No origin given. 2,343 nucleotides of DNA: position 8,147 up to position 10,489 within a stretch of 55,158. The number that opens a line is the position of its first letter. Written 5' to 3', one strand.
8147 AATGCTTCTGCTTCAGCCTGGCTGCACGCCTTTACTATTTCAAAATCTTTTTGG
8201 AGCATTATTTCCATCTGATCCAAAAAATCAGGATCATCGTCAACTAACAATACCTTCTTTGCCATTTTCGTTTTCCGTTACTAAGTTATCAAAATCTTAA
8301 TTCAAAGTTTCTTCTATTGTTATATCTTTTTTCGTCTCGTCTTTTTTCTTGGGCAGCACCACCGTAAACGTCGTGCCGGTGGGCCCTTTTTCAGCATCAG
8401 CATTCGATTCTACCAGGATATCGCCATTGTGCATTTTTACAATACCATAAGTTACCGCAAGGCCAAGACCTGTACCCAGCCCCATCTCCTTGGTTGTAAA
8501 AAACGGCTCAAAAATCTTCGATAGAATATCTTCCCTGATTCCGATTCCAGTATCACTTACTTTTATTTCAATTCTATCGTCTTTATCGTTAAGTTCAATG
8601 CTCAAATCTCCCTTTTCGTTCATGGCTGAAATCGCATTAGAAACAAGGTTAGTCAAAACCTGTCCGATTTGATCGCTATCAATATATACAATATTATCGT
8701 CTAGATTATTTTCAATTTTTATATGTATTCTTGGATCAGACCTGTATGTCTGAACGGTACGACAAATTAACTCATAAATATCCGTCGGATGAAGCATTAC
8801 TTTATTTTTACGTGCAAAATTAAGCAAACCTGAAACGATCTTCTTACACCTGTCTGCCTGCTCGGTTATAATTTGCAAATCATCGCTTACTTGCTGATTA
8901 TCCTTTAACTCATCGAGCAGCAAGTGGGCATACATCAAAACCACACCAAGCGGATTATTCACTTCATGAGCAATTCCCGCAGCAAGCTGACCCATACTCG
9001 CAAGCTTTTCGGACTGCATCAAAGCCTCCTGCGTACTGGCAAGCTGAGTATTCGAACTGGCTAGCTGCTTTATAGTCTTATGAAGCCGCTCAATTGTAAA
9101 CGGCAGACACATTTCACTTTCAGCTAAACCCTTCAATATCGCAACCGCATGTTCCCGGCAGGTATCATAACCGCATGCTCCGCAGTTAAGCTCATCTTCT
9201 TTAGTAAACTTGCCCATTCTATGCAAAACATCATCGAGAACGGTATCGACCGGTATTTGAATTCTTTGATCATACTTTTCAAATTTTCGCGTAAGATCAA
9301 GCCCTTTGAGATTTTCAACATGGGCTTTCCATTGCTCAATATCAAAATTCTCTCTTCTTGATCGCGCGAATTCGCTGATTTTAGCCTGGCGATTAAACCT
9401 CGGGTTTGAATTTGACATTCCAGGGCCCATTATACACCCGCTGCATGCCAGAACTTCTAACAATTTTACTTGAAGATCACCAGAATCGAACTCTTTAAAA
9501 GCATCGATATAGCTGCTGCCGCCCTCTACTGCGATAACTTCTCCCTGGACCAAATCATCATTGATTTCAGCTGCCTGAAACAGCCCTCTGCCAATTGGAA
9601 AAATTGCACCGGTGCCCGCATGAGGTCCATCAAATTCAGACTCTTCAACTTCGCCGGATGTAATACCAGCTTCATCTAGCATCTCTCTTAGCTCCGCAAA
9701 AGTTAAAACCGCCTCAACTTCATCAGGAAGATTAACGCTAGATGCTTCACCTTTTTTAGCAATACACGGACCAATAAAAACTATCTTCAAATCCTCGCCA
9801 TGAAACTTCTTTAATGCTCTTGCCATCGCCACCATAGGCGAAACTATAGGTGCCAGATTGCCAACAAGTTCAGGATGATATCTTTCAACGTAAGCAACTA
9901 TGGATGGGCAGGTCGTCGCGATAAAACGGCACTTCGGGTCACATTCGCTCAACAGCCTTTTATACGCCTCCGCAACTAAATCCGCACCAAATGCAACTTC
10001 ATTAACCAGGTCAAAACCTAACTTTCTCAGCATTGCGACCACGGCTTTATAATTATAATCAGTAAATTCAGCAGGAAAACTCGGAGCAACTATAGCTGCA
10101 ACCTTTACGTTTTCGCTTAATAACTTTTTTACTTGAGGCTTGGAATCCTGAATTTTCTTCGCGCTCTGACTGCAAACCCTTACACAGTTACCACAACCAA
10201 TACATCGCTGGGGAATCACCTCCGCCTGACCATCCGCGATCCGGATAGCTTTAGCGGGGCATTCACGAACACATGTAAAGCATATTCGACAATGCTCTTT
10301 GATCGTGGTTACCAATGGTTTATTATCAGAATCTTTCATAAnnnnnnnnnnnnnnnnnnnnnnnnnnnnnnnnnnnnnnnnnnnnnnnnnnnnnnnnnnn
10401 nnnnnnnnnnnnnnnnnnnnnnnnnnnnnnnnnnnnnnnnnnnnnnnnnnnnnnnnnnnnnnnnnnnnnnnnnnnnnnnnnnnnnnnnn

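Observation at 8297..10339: Hydrogenase-like H-domain wired directly to a histidine kinase, with no PAS domain between them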

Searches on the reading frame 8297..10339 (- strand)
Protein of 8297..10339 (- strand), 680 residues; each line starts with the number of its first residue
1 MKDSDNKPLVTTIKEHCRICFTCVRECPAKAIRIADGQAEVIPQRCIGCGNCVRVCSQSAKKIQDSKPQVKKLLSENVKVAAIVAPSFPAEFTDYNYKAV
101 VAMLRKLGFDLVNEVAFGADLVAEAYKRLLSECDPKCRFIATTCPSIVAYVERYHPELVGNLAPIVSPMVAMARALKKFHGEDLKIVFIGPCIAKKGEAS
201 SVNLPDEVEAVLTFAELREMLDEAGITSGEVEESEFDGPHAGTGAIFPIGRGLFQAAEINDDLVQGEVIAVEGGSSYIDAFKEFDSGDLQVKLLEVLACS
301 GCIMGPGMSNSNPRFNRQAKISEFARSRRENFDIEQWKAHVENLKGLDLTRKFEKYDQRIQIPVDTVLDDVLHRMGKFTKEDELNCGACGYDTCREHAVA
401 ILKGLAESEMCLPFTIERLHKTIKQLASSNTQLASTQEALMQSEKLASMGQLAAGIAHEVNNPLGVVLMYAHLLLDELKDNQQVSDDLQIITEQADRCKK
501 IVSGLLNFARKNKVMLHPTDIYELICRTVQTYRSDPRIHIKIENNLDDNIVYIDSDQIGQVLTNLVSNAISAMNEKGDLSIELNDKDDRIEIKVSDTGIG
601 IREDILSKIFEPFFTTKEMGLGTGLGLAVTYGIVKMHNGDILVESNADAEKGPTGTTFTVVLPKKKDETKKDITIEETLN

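Call 5: search_protein_families(library=pfam, proteins=[window:8297-10339:-], max_evalue=0.01)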
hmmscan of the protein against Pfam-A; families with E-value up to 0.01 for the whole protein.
window:8297-10339:- (680 aa): 13 families
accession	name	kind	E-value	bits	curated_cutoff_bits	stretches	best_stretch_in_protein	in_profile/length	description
PF02906.19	Fe_hyd_lg_C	-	1.9e-49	168.9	22.1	1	79-306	2-245/245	Iron only hydrogenase large subunit, C-terminal domain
PF02518.31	HATPase_c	-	1.1e-26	93.8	26.4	1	554-665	2-110/111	Histidine kinase-, DNA gyrase B-, and HSP90-like ATPase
PF00512.31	HisKA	-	2.8e-15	56.5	26.9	1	449-511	2-63/66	His Kinase A (phospho-acceptor) domain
PF04060.18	FeS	-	3.4e-09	36.7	23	1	384-413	4-33/33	Putative Fe-S cluster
PF13237.11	Fer4_10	-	2e-07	31.3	25.5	1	14-56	6-52/53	4Fe-4S dicluster domain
PF13187.11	Fer4_9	-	2.6e-06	27.8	27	1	16-59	1-50/52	4Fe-4S dicluster domain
PF12838.12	Fer4_7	-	1.7e-05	25.6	27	1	16-58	1-50/52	4Fe-4S dicluster domain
PF25160.1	LdpA_Fe-S-bd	-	3e-05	24.1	27.6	1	23-58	9-40/49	LdpA Fe-S cluster-binding domain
PF00037.32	Fer4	-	0.00012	22.1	21.1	1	40-56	2-18/24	4Fe-4S binding domain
PF14697.11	Fer4_21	-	0.0002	21.8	35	2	15-57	6-52/59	4Fe-4S dicluster domain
PF12837.12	Fer4_6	-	0.00026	21.2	25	1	39-56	2-19/24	4Fe-4S binding domain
PF12797.12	Fer4_2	-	0.005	17.2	24.5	1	42-57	6-21/22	4Fe-4S binding domain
PF14501.12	HATPase_c_5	-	0.0095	16.3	22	0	558-646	6-91/102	GHKL domain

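Call 6: search_protein_families(library=ncbifam, proteins=[window:8297-10339:-], max_evalue=0.01)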
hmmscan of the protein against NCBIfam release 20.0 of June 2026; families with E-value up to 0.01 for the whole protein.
window:8297-10339:- (680 aa): 144 families (the best 25 are shown)
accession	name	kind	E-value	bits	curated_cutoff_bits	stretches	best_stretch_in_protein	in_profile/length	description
NF008468.0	PRK11360.1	equivalog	4.2e-61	207.1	646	1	431-670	378-614/616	two-component system sensor histidine kinase AtoS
TIGR04105.1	FeFe_hydrog_B1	subfamily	8.3e-57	192.9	450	2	23-310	166-460/462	monomeric [FeFe] hydrogenase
NF007688.0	PRK10364.1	equivalog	9.9e-52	176.2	479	1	436-668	227-455/460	two-component system sensor histidine kinase ZraS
NF010411.0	PRK13837.1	equivalog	1.7e-51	175.2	647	1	429-669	430-680/828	two-component system VirA-like sensor kinase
NF046020.1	HisKinCckABruc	equivalog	6.6e-44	150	1000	1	436-672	467-715/868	cell cycle histidine kinase CckA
NF052574.1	HisKinEspCMyxo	equivalog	1.6e-41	142.4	1200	1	436-671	404-644/785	serine histidine kinase EspC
NF047497.1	HK_LIC_12097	equivalog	1.5e-39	135.8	500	1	427-663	128-365/367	LIC_12097 family sensor histidine kinase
NF038348.1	T2SS_HK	subfamily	3.5e-39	134.7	450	2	493-663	406-572/574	histidine kinase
NF047466.1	hybrid_RR_LvrB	exception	3.6e-38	131.7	500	1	435-648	138-365/377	hybrid histidine kinase/response regulator LvrB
NF046026.1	HisKinCckACaul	equivalog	8.5e-38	129.9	1000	1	436-674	289-542/678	cell cycle histidine kinase CckA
NF046044.1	PnpS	equivalog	7.4e-36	124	400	1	454-663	175-390/390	two-component system histidine kinase PnpS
NF010076.0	PRK13557.1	subfamily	1.7e-35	122.5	631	1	436-672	150-402/540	histidine kinase famiy protein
NF053867.1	SprKinKinDBac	equivalog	2.5e-35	121.9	775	1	442-666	279-499/500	sporulation kinase KinD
NF052573.1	HisKinEspAMyxo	equivalog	1.1e-33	116.3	1400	1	433-668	368-615/755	serine histidine kinase EspA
NF033092.0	HK_WalK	equivalog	1.8e-33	116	725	1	452-663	375-593/594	cell wall metabolism sensor histidine kinase WalK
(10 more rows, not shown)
